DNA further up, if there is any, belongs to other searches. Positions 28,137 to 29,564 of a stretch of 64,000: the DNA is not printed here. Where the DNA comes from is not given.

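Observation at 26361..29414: Efflux-style accessory proteins embedded in a sugar-type ABC importer operon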

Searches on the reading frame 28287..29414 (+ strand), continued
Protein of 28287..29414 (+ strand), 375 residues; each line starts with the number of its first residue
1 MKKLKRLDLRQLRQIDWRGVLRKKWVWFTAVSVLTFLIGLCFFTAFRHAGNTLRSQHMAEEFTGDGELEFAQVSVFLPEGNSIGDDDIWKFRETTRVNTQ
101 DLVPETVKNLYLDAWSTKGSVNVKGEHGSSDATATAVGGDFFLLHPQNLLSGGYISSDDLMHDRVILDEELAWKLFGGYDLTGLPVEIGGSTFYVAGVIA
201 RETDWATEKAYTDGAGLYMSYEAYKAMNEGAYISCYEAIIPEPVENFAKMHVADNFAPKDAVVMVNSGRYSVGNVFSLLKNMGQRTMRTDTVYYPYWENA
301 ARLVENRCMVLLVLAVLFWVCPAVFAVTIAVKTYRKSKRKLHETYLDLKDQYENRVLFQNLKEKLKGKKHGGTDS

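Call 55: search_protein_families(library=pfam, proteins=[L043:3138-5729:+, L043:2413-3141:+, L051:699-4778:+, L055:1899-5000:+, L064:3430-4491:+, L064:4584-5531:+, L064:5480-6316:+, L066:3260-3994:+], max_evalue=0.001)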
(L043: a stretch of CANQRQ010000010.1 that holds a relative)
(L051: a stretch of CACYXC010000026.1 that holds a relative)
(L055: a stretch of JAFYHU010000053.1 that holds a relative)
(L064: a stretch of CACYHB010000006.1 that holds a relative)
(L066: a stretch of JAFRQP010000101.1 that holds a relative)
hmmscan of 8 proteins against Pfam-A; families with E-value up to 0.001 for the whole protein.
L043:3138-5729:+ (863 aa): 1 family
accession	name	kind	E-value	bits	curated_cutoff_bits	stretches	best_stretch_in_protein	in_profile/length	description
PF02687.27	FtsX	-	1.1e-18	67.8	25.5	2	271-384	3-112/120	FtsX-like permease C-terminal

L043:2413-3141:+ (242 aa): 6 families
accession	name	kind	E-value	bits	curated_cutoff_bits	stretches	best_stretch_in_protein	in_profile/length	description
PF00005.33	ABC_tran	-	1.2e-36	126.7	25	1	41-187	1-136/137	ABC transporter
PF02463.25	SMC_N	-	2.9e-08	33.8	40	1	51-233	24-212/220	RecF/RecN/SMC N terminal domain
PF13304.12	AAA_21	-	5.6e-05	23.8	27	0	53-110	1-61/304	AAA domain, putative AbiEii toxin, Type IV TA system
PF20703.3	nSTAND1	-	0.00028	21.1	27.1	1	31-69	17-51/379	Novel STAND NTPase 1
PF13555.12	AAA_29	-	0.00064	19.9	27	0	42-68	13-39/61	P-loop containing region of AAA domain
PF13191.12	AAA_16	-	0.00098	20.1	32.6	0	31-72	3-45/167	AAA ATPase domain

L051:699-4778:+ (1359 aa): 0 families

L055:1899-5000:+ (1033 aa): 1 family
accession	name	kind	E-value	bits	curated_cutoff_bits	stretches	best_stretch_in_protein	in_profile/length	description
PF13306.12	LRR_5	-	1.5e-08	35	27.7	1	114-168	14-67/127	BspA type Leucine rich repeat region (6 copies)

L064:3430-4491:+ (353 aa): 1 family
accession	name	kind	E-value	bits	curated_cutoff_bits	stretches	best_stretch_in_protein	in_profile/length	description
PF04392.18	ABC_sub_bind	-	8.6e-55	186.5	25.9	1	42-324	1-279/293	ABC transporter substrate binding protein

L064:4584-5531:+ (315 aa): 1 family
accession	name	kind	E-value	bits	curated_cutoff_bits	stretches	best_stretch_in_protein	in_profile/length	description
PF02653.21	BPD_transp_2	-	3.9e-31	108.6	26.8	1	19-287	8-268/269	Branched-chain amino acid transport system / permease component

L064:5480-6316:+ (278 aa): 6 families
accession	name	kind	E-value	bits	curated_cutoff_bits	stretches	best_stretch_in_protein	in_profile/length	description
PF00005.33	ABC_tran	-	2.4e-28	99.9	25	1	37-189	1-137/137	ABC transporter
PF02463.25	SMC_N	-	4.2e-09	36.6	40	0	160-226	136-206/220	RecF/RecN/SMC N terminal domain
PF13304.12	AAA_21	-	1.4e-08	35.6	27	0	50-67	2-19/304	AAA domain, putative AbiEii toxin, Type IV TA system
PF13476.12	AAA_23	-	5.1e-05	24.4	27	1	49-71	21-43/201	AAA domain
PF01926.29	MMR_HSR1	-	0.0002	21.9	21.9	1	50-95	2-42/113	50S ribosome-binding GTPase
PF13555.12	AAA_29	-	0.00035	20.7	27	1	43-67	18-42/61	P-loop containing region of AAA domain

L066:3260-3994:+ (244 aa): 0 families

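Call 57: search_protein_representatives(alignment_id=A1)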
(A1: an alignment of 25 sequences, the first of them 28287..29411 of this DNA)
Query: 25 sequences, 362 profile positions. Proteins with E-value up to 0.001 (for the whole library): 1552; up to 1e-10: 930; up to 1e-30: 672. The best 150 are listed.
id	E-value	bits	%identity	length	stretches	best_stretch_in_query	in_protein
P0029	2.0e-142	490.5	-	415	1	5-361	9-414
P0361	2.0e-140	483.9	-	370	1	8-358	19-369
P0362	5.5e-133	459.4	-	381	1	7-358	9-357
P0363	4.6e-132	456.4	-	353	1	7-350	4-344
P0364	5.5e-130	449.5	-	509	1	16-359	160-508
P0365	3.2e-128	443.8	-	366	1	17-354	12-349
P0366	3.7e-126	437.0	-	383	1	8-335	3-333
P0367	2.1e-124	431.2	-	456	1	8-355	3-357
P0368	3.4e-123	427.2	-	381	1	6-356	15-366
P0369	3.8e-123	427.0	-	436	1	8-355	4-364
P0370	5.1e-120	416.8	-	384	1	2-356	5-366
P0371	9.5e-118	409.3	-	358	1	8-356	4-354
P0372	3.3e-117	407.5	-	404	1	8-352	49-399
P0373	2.0e-116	404.9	-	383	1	7-350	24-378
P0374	5.8e-116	403.4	-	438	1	8-359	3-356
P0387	6.2e-111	386.9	-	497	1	7-351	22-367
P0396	1.3e-108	379.3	-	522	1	8-355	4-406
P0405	1.4e-105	369.2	-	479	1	2-354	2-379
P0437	8.9e-96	337.0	-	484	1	2-358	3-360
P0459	3.1e-90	318.8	-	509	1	11-355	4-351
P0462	1.1e-89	316.9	-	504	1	8-340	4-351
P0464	3.0e-89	315.5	-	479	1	7-356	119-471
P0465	3.2e-89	315.5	-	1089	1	7-334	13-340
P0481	3.2e-86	305.6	-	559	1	2-338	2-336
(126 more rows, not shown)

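Call 59: search_protein_families(library=pfam, proteins=[P0465, P0481, P0364, P0396, P0459, P0462, P0387, P0437, P0405, P0464], max_evalue=0.001)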
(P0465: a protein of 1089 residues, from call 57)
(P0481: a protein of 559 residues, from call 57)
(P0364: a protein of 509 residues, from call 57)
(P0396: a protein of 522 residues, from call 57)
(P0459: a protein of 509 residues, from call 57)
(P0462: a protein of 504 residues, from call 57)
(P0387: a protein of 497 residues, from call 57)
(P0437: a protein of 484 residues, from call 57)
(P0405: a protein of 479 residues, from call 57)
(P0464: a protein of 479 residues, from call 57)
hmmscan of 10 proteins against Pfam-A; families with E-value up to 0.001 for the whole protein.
P0465 (1089 aa): 3 families
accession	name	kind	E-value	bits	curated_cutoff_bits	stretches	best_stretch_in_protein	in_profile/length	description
PF13416.11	SBP_bac_8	-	5e-15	56.5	27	1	693-976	3-251/279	Bacterial extracellular solute-binding protein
PF01547.30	SBP_bac_1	-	1.6e-09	38.6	26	1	722-974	38-306/307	Bacterial extracellular solute-binding protein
PF12704.14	MacB_PCD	-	1.6e-07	32.2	27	1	20-231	6-191/207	MacB-like periplasmic core domain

P0481 (559 aa): 3 families
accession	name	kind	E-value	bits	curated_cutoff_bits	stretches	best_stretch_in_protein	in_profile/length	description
PF00702.32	Hydrolase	-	7.4e-13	49.8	26.4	1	361-533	3-189/191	haloacid dehalogenase-like hydrolase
PF13419.12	HAD_2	-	5e-10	40.2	23.8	1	414-540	47-177/178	Haloacid dehalogenase-like hydrolase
PF12704.14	MacB_PCD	-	4e-07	31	27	1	105-211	78-180/207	MacB-like periplasmic core domain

P0364 (509 aa): 1 family
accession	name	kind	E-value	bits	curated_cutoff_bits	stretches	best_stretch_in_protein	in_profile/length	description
PF12704.14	MacB_PCD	-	3.6e-08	34.4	27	1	256-360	82-180/207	MacB-like periplasmic core domain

P0396 (522 aa): 1 family
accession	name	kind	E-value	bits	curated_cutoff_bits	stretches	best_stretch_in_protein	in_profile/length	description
PF12704.14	MacB_PCD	-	2.3e-11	44.8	27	1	97-197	69-159/207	MacB-like periplasmic core domain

P0459 (509 aa): 1 family
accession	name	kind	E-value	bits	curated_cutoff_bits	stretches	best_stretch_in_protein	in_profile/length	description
PF12704.14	MacB_PCD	-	5.2e-11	43.7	27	1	5-209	5-180/207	MacB-like periplasmic core domain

P0462 (504 aa): 1 family
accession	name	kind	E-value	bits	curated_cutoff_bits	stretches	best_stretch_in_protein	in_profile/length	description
PF12704.14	MacB_PCD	-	2e-08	35.2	27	1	96-211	77-179/207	MacB-like periplasmic core domain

P0387 (497 aa): 1 family
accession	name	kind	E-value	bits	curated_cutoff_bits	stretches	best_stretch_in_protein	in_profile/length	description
PF12704.14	MacB_PCD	-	1e-06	29.7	27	1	95-230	54-180/207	MacB-like periplasmic core domain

P0437 (484 aa): 1 family
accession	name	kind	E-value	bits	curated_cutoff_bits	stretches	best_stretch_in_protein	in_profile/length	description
PF12704.14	MacB_PCD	-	1.1e-11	45.9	27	1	24-222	13-190/207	MacB-like periplasmic core domain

P0405 (479 aa): 1 family
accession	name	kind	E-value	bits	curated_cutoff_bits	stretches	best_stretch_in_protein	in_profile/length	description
PF12704.14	MacB_PCD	-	7.4e-10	39.9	27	1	74-231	24-177/207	MacB-like periplasmic core domain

P0464 (479 aa): 1 family
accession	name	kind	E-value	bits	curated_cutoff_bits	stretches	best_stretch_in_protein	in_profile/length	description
PF12704.14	MacB_PCD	-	1.9e-10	41.8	27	1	135-328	13-180/207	MacB-like periplasmic core domain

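Call 62: list_cluster_members(proteins=[P0001, P0003, P0025, P0033, P0056, P0059, P0078, P0092, P0094, P0089])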
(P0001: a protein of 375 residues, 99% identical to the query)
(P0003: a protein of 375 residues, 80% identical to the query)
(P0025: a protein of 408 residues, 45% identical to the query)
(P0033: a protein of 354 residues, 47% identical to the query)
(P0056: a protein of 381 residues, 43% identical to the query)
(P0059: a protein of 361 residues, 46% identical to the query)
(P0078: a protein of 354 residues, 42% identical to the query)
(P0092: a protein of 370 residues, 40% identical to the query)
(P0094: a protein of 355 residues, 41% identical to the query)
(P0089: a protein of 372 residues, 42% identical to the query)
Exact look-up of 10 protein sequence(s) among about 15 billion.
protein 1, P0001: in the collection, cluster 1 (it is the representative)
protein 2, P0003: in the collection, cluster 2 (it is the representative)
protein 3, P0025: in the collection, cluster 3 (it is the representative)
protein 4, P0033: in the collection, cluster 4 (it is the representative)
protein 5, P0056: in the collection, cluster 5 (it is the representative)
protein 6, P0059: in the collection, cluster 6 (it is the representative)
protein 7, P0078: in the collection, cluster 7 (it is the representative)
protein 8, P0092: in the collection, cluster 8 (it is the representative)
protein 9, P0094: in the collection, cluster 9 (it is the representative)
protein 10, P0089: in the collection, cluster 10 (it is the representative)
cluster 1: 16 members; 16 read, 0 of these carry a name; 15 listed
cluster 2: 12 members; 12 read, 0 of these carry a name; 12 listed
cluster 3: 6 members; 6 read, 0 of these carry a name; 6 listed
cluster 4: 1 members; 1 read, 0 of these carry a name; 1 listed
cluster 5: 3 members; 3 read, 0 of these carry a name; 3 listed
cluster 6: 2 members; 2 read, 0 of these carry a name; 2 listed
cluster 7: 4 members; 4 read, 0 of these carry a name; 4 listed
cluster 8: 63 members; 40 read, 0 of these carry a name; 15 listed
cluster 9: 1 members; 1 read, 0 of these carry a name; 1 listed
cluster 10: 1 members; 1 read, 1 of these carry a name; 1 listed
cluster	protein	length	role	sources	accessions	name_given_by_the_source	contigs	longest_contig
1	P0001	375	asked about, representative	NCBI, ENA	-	-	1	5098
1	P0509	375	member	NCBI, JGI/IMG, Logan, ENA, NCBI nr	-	-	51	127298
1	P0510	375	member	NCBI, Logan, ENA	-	-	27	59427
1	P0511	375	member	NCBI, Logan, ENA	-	-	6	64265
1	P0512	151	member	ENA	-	-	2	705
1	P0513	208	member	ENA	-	-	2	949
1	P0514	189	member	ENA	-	-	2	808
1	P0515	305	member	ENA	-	-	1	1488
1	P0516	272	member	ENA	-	-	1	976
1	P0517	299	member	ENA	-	-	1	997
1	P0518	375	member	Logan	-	-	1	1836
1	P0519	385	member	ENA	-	-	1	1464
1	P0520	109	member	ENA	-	-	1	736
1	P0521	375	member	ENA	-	-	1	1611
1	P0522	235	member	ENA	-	-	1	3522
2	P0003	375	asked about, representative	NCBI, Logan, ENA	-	-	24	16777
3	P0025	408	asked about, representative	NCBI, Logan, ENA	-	-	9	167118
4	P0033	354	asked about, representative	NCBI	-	-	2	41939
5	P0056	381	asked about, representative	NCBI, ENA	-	-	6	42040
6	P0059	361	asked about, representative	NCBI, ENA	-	-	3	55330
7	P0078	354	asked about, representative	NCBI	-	-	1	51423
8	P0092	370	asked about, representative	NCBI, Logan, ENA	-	-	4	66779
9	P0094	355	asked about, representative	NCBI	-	-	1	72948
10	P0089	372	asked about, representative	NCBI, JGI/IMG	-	hypothetical protein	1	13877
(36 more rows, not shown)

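Call 65: find_related_loci(query=A4, collection=metagenome_contigs, flank=9000)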
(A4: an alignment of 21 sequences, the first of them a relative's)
Query A4 (369 aa) in metagenome_contigs; peptide patterns used: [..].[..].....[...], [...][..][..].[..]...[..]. (x = any residue, [..] = any of these).
600 stretches matched a pattern (row limit reached: there are more); 512 encode a relative of the query (tblastn E <= 1e-3); the best 80 are kept; 80 distinct loci.
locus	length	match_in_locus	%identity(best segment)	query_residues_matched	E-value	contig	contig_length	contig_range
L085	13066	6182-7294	45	1-367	7e-107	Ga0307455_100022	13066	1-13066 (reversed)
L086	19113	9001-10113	44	1-367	3e-103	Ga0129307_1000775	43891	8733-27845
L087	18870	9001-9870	43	43-340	2e-77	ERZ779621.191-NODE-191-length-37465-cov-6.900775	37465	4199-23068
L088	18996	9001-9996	39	1-340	9e-77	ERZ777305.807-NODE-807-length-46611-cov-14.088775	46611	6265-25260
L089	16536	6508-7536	40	1-351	2e-76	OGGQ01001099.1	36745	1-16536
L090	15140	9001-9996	41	8-344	3e-76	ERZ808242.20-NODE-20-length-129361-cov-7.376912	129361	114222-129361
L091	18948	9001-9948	39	15-340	7e-76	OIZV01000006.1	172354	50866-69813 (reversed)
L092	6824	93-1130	40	8-365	3e-75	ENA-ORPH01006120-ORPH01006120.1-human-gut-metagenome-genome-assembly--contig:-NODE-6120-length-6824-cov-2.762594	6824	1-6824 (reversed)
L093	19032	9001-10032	41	8-356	2e-75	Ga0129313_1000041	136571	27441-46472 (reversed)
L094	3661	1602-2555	41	37-367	4e-75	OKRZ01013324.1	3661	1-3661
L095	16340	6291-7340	39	5-367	8e-75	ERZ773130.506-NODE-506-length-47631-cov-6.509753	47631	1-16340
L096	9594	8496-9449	41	37-367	8e-75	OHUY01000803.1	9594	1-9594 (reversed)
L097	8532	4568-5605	40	8-365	4e-75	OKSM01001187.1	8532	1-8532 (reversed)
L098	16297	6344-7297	41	37-367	1e-74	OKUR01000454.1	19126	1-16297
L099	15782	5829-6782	41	37-367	9e-75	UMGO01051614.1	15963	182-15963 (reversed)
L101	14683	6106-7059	41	37-367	9e-75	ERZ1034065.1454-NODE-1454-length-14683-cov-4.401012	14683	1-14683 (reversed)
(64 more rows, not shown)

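Call 68: find_encoding_contigs(protein=P0118, flank=10000, max_places=1)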
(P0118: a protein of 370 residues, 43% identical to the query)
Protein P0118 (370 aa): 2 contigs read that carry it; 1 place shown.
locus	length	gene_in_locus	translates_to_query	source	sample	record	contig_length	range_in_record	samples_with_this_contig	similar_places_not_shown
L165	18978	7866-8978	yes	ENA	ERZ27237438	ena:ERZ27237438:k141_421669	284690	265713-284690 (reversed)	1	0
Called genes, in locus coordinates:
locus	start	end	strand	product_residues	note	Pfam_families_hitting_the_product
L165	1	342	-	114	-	?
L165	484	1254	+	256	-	PF01522:Polysacc_deac_1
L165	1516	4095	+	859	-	PF01547:SBP_bac_1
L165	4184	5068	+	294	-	PF00528:BPD_transp_1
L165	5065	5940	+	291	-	PF00528:BPD_transp_1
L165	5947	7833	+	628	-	PF00364:Biotin_lipoyl (faint), PF25973:BSH_CzcB (faint), PF25984:BSH_YknX (weak), PF25989:YknX_C (weak)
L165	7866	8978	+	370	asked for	PF12704:MacB_PCD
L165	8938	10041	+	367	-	PF02463:SMC_N (weak), PF00005:ABC_tran, PF13304:AAA_21 (faint), PF17912:OB_MalK, PF08402:TOBE_2 (weak)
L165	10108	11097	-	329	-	PF01381:HTH_3, PF12844:HTH_19, PF13443:HTH_26 (weak), PF13560:HTH_31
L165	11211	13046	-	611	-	PF00664:ABC_membrane, PF00005:ABC_tran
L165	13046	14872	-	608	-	PF00664:ABC_membrane, PF00005:ABC_tran, PF02463:SMC_N (weak)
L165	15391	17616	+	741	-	PF00496:SBP_bac_5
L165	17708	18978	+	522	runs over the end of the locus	PF00528:BPD_transp_1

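Call 79: search_protein_families(library=pfam, proteins=[L101:7316-9841:+, L101:10437-11177:+, L101:11377-12093:+, L101:12102-14642:+, L101:6001-7281:+, L101:3-2273:+], max_evalue=0.001)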
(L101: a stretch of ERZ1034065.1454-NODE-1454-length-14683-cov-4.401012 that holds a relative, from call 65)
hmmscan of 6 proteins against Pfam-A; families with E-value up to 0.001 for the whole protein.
L101:7316-9841:+ (841 aa): 1 family
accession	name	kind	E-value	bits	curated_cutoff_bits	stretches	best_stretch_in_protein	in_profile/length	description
PF01547.30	SBP_bac_1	-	5.8e-10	40.1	26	1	439-723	12-306/307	Bacterial extracellular solute-binding protein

L101:10437-11177:+ (246 aa): 2 families
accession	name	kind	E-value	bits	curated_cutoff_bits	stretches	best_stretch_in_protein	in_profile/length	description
PF04263.21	TPK_catalytic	-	1.2e-21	77.1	30.7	1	48-152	6-107/113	Thiamin pyrophosphokinase, catalytic domain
PF04265.19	TPK_B1_binding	-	4.8e-15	55.4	22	1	177-233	6-65/67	Thiamin pyrophosphokinase, vitamin B1 binding domain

L101:11377-12093:+ (238 aa): 2 families
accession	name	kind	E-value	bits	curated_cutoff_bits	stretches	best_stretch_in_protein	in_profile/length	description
PF00072.30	Response_reg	-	2.2e-31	108.7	30.2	1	8-117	1-110/111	Response regulator receiver domain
PF00486.34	Trans_reg_C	-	3.4e-24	85.1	26.2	1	160-234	1-76/77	Transcriptional regulatory protein, C terminal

L101:12102-14642:+ (846 aa): 2 families
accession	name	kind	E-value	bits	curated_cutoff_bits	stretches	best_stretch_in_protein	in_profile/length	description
PF00512.31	HisKA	-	2.2e-18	66.5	26.9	1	606-671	1-65/66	His Kinase A (phospho-acceptor) domain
PF02518.31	HATPase_c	-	4.9e-09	37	26.4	1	719-811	2-94/111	Histidine kinase-, DNA gyrase B-, and HSP90-like ATPase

L101:6001-7281:+ (426 aa): 1 family
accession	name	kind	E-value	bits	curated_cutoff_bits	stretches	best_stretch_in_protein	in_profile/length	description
PF12704.14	MacB_PCD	-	2.8e-11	44.5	27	1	103-223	73-185/207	MacB-like periplasmic core domain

L101:3-2273:+ (757 aa): 1 family
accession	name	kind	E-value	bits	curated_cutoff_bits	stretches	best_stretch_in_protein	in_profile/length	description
PF01547.30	SBP_bac_1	-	4.8e-12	46.9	26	1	350-628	9-301/307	Bacterial extracellular solute-binding protein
